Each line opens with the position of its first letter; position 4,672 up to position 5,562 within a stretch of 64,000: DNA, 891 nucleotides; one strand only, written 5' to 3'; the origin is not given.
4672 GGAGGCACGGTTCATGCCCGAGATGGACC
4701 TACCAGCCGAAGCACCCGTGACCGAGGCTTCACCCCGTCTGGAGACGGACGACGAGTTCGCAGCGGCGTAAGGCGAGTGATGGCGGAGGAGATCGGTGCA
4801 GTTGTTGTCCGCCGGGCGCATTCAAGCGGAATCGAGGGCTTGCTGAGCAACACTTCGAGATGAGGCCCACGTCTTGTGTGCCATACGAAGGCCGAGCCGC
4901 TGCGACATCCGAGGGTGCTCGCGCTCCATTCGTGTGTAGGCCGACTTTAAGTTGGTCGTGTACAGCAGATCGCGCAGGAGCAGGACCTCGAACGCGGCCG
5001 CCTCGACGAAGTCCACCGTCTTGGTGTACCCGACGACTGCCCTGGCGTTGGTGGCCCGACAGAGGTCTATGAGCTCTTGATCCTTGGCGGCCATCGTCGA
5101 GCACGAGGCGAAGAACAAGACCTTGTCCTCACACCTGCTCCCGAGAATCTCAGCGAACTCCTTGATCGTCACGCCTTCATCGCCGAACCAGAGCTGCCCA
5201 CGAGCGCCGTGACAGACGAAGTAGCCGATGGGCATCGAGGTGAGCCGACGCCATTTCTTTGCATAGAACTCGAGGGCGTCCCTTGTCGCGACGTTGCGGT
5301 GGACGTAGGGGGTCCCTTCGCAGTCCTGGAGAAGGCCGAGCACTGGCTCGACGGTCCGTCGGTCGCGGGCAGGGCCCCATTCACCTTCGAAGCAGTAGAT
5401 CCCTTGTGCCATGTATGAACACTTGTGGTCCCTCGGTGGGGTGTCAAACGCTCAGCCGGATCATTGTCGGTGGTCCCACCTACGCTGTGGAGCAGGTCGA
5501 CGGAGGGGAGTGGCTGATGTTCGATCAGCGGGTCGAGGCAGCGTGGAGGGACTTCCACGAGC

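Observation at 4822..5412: Small caspase-fold-like protein in the accessory island, divergently placed next to a serpin operon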

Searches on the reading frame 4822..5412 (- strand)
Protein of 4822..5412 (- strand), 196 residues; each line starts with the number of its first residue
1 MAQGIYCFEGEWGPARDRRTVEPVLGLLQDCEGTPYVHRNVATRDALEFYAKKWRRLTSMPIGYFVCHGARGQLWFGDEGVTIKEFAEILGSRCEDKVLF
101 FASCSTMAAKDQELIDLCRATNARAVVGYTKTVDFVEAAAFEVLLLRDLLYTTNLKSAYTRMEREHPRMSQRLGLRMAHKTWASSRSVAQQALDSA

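Call 3: search_protein_families(library=pfam, proteins=[window:4822-5412:-], max_evalue=0.1)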
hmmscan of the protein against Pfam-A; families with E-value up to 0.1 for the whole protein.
window:4822-5412:- (196 aa): 1 family
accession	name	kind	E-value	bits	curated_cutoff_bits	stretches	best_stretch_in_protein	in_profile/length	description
PF20347.3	DUF6642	-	6.5e-11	42.6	27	1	4-177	3-180/182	Family of unknown function (DUF6642)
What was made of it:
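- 4822..5412 (-): DUF6642 gene: 196-aa minimal caspase/CHAT-fold (clan CD-like) predicted cysteine peptidase. Pfam PF20347 full length (call 3).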

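Call 4: search_protein_families(library=padloc, proteins=[window:4822-5412:-], max_evalue=0.1)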
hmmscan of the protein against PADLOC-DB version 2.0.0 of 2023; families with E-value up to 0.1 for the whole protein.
window:4822-5412:- (196 aa): 0 families

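Call 5: find_homologous_proteins(query=window:4822-5412:-, max_evalue=0.001)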
Query window:4822-5412:- (196 aa): 10 proteins with E <= 0.001 among 215 candidates.
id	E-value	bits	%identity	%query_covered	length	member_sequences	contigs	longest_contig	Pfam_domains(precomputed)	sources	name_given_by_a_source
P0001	1.7e-125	434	97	100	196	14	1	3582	PF20347.4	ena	-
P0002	8.7e-104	363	80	100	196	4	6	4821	PF20347.4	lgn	-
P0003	2.2e-97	342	75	100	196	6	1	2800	PF20347.4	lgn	-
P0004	5.2e-95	334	75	99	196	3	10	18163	PF20347.4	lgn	-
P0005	7.5e-85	301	67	98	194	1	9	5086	PF20347.4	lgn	-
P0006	1.7e-79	284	64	98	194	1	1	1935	PF20347.4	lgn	-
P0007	4.6e-63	230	52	98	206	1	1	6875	PF20347.4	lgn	-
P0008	5.0e-60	220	50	95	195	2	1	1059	PF20347.4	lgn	-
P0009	2.5e-57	212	50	98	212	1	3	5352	PF20347.4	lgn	-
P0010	3.3e-28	117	42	72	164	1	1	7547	PF20347.4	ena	-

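Call 6: search_solved_structures(query=window:4822-5412:-, max_evalue=10, show_alignments=2)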
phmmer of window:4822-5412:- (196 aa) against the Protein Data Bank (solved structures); distinct sequences matched with E-value up to 10: 0.
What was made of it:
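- Tried and rejected: Sequence search of the protein against PDB chains: no hit (call 6).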

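Call 13: search_protein_families(library=ncbifam, proteins=[window:4822-5412:-], max_evalue=0.1)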
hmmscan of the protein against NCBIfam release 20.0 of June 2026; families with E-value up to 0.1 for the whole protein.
window:4822-5412:- (196 aa): 0 families

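Call 14: find_related_loci(query=A1, collection=genome_contigs, flank=8000)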
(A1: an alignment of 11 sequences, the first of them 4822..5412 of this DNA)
Query A1 (196 aa) in genome_contigs; peptide patterns used: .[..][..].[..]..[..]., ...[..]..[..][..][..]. (x = any residue, [..] = any of these).
105 stretches matched a pattern; 81 encode a relative of the query (tblastn E <= 1e-3); the best 80 are kept; 80 distinct loci.
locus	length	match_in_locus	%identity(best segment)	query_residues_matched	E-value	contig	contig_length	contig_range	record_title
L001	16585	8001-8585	45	4-195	6e-52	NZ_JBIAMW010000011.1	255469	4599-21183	Nocardia sp. NPDC004068 NPDC004068_25_D5.ctg-0011, whole genome shotgun sequence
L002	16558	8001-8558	43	1-185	2e-45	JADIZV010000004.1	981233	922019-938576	MAG: Candidatus Phosphoribacter baldrii isolate AalW_18-Q3-R10-53_BAT3C.524 tig00404158-10-9811550, whole genome shotgun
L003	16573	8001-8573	38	2-189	9e-43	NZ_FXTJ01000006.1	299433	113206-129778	Geodermatophilus aquaeductus strain DSM 46834, whole genome shotgun sequence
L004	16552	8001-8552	41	4-181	2e-41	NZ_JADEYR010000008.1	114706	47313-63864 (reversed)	Brachybacterium epidermidis strain Marseille-Q2903 NODE_8_length_114706_cov_7.19796, whole genome shotgun sequence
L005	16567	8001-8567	37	2-187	3e-41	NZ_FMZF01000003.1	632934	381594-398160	Geodermatophilus telluris strain DSM 45421, whole genome shotgun sequence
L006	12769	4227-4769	40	4-181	1e-39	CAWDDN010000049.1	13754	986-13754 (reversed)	MAG: uncultured Actinomycetota bacterium isolate MFD05684.bin.3.200 genome assembly, contig: contig_70746, whole genome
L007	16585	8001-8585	36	4-193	3e-38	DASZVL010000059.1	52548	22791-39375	MAG TPA_asm: Mycobacteriales bacterium isolate SMAG_U6130 k141_697397, whole genome shotgun sequence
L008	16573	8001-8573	38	3-190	1e-36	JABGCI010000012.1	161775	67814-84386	Trujillonella endophytica strain CPCC 205247 Scaffold12_1, whole genome shotgun sequence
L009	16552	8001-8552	37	1-181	1e-36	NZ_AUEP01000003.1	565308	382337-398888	Marmoricola sp. URHB0036 H976DRAFT_scaffold00002.2_C, whole genome shotgun sequence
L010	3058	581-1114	37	3-176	3e-36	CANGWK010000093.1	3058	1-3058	MAG: Flavobacteriaceae bacterium isolate RE-14apr17-359 genome assembly, contig: RE-14apr17-C108005, whole genome shotgu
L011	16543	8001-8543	39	4-181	3e-35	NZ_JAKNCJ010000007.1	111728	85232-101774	Brachybacterium equifaecis strain JHP9 TSA-JHP9_7, whole genome shotgun sequence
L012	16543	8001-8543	38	4-181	1e-34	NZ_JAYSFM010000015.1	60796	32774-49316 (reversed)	MAG: Nocardioides sp. isolate ZZ2_ZZA25_bin.26 NODE_493_length_60796_cov_20.568496, whole genome shotgun sequence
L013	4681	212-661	45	3-143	3e-34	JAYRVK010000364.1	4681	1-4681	MAG: Sandaracinaceae bacterium isolate NJ_NJASGE3bin.19 k141_470692, whole genome shotgun sequence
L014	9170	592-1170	34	2-180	2e-32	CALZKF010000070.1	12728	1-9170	MAG: uncultured Acidobacteria bacterium isolate FO_M_Acidobacteriota_03.1 genome assembly, contig: scaffold_3888, whole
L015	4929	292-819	34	4-177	2e-32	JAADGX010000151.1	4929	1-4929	MAG: Chlorobiota bacterium isolate M_MetaBat.140 contig-127_40906, whole genome shotgun sequence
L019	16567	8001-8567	34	3-184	6e-32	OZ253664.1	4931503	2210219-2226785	MAG: Vicinamibacterales bacterium isolate a9dab573-4f8c-481d-bf6a-234275a50d18 genome assembly, chromosome: 1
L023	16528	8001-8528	33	4-177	1e-30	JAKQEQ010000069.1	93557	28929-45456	MAG: Candidatus Hydrogenedentota bacterium isolate USDE_maxbin.110 k141_911940, whole genome shotgun sequence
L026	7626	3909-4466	35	3-177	2e-30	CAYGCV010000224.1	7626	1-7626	MAG TPA_asm: uncultured Vicinamibacteraceae bacterium isolate ERP110561_co1_67 genome assembly, contig: NODE_6155_length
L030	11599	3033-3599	34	2-178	8e-29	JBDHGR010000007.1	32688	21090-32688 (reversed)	MAG: Gemmatimonadota bacterium isolate M8-58_Bin_476 M8-58_Bin_476_scaffold_7596, whole genome shotgun sequence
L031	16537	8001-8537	36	3-174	4e-29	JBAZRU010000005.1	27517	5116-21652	MAG: Candidatus Hydrogenedentales bacterium isolate SO_2017_GW1_155 NODE_7226_length_27517_cov_0.893173_OW334_2017, whol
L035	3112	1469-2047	34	1-181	2e-28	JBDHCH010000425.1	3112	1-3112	MAG: Gemmatimonadota bacterium isolate M8-12_Bin_85 M8-12_Bin_85_scaffold_169705, whole genome shotgun sequence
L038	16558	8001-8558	34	3-177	9e-28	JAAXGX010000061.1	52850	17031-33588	MAG: Vicinamibacteraceae bacterium isolate Plut_88874 unfiltered_Plut_88874_genomic_contig_270786, whole genome shotgun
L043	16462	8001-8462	37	2-149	1e-26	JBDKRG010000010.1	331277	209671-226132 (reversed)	MAG: Candidatus Sumerlaeia bacterium isolate 5_bin.191 c_000000359586, whole genome shotgun sequence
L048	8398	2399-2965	30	2-178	3e-26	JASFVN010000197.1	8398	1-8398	MAG: Gemmatimonadota bacterium isolate D1105M20metaG_Bin_353 D1105M20metaG_FD_scaffold_2578_c1, whole genome shotgun seq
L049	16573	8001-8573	30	1-177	4e-26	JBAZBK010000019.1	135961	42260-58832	MAG: Thermoanaerobaculia bacterium isolate SO_2017_GW1_110 NODE_917_length_135961_cov_2.333068_OW334_2017, whole genome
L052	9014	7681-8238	34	4-178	7e-26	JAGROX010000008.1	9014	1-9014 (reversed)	MAG: Verrucomicrobiia bacterium isolate HKST-UBA29 2009_1260, whole genome shotgun sequence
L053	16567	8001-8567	32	3-177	1e-25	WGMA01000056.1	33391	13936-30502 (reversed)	MAG: Phycisphaera sp. isolate RI_212 c_000000068907, whole genome shotgun sequence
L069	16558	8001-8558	31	3-177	4e-22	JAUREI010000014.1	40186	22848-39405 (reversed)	MAG: Prosthecobacter sp. isolate SFB_3D_100_16 k141_2323370_length_40186_cov_15.7245, whole genome shotgun sequence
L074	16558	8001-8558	33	2-188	4e-22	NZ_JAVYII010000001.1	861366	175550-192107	Nocardioides imazamoxiresistens strain YZH12 YZH12_scaffold1, whole genome shotgun sequence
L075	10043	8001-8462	31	2-149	1e-21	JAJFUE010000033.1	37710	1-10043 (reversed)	MAG: bacterium isolate bin.378 k141_4170319, whole genome shotgun sequence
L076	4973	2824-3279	33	1-149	2e-19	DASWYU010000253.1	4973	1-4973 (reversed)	MAG TPA_asm: Nocardioides sp. isolate SMAG_U3720 k141_549866, whole genome shotgun sequence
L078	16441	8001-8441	34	3-146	1e-22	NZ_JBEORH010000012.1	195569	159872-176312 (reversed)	Nocardioides sp. NPDC127503 NPDC127503_77_D1.ctg-0012, whole genome shotgun sequence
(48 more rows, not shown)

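Call 19: predict_structure(alignment_id=A1)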
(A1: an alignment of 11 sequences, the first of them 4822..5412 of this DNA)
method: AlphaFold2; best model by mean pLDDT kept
length: 196 residues; sequences in the alignment: 11
mean_pLDDT: 86.4   pTM: 0.87
mean pLDDT of the five models: 86.4, 84.9, 84.3, 84.2, 81.7
residues with pLDDT >= 90: 100; 70-90: 78; 50-70: 15; < 50: 3
segments of 3 or more residues with pLDDT < 50: 16-18
pLDDT, mean of each block of 10 residues (from residue 1): 84 56 85 90 91 94 85 77 92 93 82 95 93 74 91 89 91 92 90 78
secondary structure, 60 per line:
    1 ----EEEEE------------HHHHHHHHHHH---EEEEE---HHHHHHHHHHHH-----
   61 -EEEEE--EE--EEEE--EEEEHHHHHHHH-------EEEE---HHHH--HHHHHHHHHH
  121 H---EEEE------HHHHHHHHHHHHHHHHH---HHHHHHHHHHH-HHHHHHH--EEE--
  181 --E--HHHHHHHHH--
elements in order: E5-9 H22-32 E36-40 H44-55 E62-66 E73-76 E79-82 H83-90 E98-101 H105-108 H111-121 E125-128 H135-151 H155-165 H167-173 E176-178 H186-194
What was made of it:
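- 4822..5412 (-): AF2 pLDDT 86.4 (call 19).
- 5386..5388 (-): codon of E9, third invariant residue, at the C-terminal end of beta1 (inferred S1-pocket residue). Position at the end of strand 5-9 in the model (call 19).
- On Clan CD (caspase-haemoglobinase fold) peptidases: AF2 model pLDDT 86.4 (call 19).
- AF2 pLDDT 86.4, pTM 0.87, with a complete beta1-alpha1-beta2-alpha2-beta3-(H)-alpha3-beta4-(C)-alpha4-beta5-alpha5-beta6 order (call 19).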

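Call 25: search_protein_representatives(alignment_id=A1)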
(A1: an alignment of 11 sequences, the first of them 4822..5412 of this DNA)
Query: 11 sequences, 195 profile positions. Proteins with E-value up to 0.001 (for the whole library): 1425; up to 1e-10: 952; up to 1e-30: 267. The best 150 are listed.
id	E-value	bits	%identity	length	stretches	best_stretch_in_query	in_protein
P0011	2.8e-81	288.2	-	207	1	3-193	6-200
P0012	1.4e-76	272.8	-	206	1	3-194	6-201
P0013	2.3e-57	210.1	-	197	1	4-186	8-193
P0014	3.8e-56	206.1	-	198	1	1-185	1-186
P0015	9.9e-56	204.8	-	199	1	2-183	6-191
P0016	3.3e-55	203.1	-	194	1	3-185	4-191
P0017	5.4e-55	202.4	-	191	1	3-181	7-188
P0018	2.7e-53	196.9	-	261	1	3-182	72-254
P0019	3.3e-53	196.6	-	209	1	4-193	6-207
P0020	3.7e-53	196.4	-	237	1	2-173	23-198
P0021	5.6e-53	195.8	-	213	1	4-180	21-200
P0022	1.4e-52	194.5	-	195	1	3-180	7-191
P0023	2.5e-51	190.4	-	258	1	3-179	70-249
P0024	4.5e-51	189.6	-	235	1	3-192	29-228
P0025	1.7e-50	187.7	-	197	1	2-184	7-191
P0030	1.3e-48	181.6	-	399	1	3-178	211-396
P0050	3.1e-44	167.3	-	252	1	4-157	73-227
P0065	4.8e-42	160.1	-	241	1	2-149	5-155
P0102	1.7e-39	151.8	-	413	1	4-174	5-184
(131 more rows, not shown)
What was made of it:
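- Family: 1,425 clusters at 50% identity, almost all stand-alone proteins of 180-210 aa (call 25), spread over many phyla (call 14).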

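Call 29: search_solved_structures(query=A2, max_evalue=10, show_alignments=5)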
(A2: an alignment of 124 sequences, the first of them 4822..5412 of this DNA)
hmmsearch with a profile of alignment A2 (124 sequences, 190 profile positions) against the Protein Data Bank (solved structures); distinct sequences matched with E-value up to 10: 22.
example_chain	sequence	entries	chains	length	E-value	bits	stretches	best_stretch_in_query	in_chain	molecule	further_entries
6pdq_A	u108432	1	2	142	0.012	18.1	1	47-103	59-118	Ancestral Effector Caspase-3/6/7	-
6ppm_A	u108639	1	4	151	0.046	16.1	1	62-103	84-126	Ancestral Caspase-6 Large Subunit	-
6wi4_A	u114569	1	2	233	0.073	15.5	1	40-112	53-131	Caspase-3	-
5lua_A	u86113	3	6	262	0.085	15.3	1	63-113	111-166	Legumain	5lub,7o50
5lu8_A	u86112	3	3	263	0.085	15.3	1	63-113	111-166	Legumain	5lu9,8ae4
8ae5_A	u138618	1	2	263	0.087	15.3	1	63-113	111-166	Legumain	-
4n6n_A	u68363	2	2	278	0.093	15.2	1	63-113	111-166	Legumain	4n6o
7fqh_A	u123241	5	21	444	0.18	14.3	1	63-113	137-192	Legumain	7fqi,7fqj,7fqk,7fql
4d3x_A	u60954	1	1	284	0.19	14.2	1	64-113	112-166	LEGUMAIN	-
4aw9_A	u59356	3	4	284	0.2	14.1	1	63-113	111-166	LEGUMAIN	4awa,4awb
2kpo_A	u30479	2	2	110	0.21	14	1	37-72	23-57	rossmann 2x2 fold protein | De novo designed rossmann 2x2 fold protein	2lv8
4d3y_A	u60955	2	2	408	0.3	13.5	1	64-113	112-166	LEGUMAIN | PROLEGUMAIN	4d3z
4fgu_A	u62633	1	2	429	0.34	13.3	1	63-113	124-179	Legumain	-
4noj_A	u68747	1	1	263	0.56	12.6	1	63-113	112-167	Legumain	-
7rn7_A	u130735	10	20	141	1.2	11.5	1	47-102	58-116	Caspase-3 subunit p17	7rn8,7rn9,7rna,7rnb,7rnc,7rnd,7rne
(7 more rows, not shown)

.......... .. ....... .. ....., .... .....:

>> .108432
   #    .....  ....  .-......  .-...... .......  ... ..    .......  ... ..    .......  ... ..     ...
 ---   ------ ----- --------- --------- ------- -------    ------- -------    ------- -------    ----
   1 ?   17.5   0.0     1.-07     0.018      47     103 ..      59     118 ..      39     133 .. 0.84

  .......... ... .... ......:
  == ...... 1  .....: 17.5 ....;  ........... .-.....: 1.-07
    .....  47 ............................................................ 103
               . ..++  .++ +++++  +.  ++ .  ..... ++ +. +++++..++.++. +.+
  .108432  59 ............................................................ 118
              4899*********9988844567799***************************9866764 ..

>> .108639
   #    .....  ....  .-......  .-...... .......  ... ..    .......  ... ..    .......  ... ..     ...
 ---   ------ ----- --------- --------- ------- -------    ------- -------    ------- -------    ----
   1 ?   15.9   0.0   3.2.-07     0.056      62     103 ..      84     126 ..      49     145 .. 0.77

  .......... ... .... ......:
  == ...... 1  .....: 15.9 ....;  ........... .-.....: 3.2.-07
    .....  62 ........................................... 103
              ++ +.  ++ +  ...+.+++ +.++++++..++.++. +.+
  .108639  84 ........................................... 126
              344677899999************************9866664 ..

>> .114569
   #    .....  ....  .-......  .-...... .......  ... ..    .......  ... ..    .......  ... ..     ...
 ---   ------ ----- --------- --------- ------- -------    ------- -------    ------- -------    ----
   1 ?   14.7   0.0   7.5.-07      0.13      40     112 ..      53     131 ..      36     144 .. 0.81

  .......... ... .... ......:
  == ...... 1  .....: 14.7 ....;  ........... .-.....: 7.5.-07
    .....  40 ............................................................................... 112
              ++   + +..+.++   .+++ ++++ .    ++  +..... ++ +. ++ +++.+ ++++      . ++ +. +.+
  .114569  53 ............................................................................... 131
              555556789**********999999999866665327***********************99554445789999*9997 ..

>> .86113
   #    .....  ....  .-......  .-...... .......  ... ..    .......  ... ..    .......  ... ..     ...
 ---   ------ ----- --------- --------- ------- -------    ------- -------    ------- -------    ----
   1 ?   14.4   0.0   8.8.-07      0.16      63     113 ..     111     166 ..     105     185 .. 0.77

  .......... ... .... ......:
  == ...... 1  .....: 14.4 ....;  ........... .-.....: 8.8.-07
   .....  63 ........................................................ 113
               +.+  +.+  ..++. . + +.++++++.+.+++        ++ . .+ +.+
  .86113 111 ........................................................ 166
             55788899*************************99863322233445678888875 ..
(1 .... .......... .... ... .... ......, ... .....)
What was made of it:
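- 5101..5103 (-): codon of C104, predicted catalytic Cys (SC motif after strand beta4). Aligned to caspase 'QAC' and legumain 'EAC' (call 29).
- Closest known: Caspases, metacaspases and legumain. Same: Profile alignment places HG on the catalytic 'SHG'/'NHG' and SC on 'QAC'/'EAC' (call 29).
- A profile search against PDB sequences returns 21 of 22 sub-threshold hits as caspases or legumain, with HG aligned on the catalytic His and C104 on the catalytic Cys (call 29).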

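Call 30: find_encoding_contigs(protein=P0004, flank=8000, max_places=4)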
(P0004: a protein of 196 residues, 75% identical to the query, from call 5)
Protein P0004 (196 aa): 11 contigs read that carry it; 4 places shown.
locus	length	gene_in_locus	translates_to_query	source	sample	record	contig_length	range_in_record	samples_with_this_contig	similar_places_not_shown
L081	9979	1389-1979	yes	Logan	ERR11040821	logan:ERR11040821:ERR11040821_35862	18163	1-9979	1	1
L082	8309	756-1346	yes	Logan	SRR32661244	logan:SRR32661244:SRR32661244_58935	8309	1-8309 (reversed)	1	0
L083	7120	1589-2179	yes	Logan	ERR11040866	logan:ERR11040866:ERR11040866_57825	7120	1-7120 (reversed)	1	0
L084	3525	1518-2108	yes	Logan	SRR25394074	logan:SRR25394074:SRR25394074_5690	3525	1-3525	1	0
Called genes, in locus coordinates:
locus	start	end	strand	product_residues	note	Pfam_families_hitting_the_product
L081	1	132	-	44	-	?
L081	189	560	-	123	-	-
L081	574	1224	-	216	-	-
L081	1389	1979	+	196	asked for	PF20347:DUF6642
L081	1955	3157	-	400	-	PF10117:McrBC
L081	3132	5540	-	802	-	PF24698:DUF7662, PF14338:Mrr_N, PF00004:AAA, PF07728:AAA_5, PF28529:McrB_lid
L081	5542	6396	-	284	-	-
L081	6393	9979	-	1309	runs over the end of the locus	PF02384:N6_Mtase (weak), PF20473:MmeI_Mtase (weak), PF07669:Eco57I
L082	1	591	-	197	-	?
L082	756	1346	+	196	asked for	PF20347:DUF6642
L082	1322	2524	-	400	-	PF10117:McrBC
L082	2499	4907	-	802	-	PF24698:DUF7662, PF14338:Mrr_N, PF00004:AAA, PF07728:AAA_5, PF28529:McrB_lid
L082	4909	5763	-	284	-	-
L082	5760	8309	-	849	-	?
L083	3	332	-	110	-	?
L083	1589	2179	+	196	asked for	PF20347:DUF6642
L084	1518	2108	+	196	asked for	PF20347:DUF6642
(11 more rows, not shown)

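Call 31: find_encoding_contigs(protein=P0007, flank=8000, max_places=3)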
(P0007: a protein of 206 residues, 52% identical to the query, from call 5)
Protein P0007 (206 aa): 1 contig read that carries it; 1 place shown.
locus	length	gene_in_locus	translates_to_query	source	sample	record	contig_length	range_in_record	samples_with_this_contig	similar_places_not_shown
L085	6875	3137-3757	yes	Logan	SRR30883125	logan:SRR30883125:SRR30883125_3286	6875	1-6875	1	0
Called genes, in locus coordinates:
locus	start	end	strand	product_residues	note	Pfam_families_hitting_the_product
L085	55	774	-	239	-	PF02535:Zip (weak)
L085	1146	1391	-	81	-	-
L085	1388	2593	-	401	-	PF22552:TY-Chap3, PF22551:TY-Chap1, PF22554:Chap-C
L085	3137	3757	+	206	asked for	PF20347:DUF6642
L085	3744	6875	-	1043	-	?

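Call 32: find_encoding_contigs(protein=P0002, flank=8000, max_places=3)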
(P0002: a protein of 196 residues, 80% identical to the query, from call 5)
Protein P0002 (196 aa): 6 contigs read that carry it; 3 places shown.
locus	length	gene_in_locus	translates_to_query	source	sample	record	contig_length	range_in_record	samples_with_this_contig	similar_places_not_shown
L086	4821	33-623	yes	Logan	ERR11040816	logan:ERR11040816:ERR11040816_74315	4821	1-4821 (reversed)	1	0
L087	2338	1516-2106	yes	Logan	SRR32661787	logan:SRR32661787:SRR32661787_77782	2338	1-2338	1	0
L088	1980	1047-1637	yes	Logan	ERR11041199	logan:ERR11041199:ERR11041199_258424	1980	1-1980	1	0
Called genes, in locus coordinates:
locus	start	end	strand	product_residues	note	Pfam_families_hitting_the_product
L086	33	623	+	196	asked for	PF20347:DUF6642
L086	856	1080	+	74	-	-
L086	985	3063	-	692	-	PF00270:DEAD, PF00271:Helicase_C, PF22590:Cas3-like_C_2 (weak)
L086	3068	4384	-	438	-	PF10923:BrxC_BrxD, PF13191:AAA_16 (faint), PF13401:AAA_22 (faint)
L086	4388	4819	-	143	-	?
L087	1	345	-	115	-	?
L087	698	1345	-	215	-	-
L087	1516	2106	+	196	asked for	PF20347:DUF6642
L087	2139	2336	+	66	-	?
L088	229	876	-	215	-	-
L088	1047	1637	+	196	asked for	PF20347:DUF6642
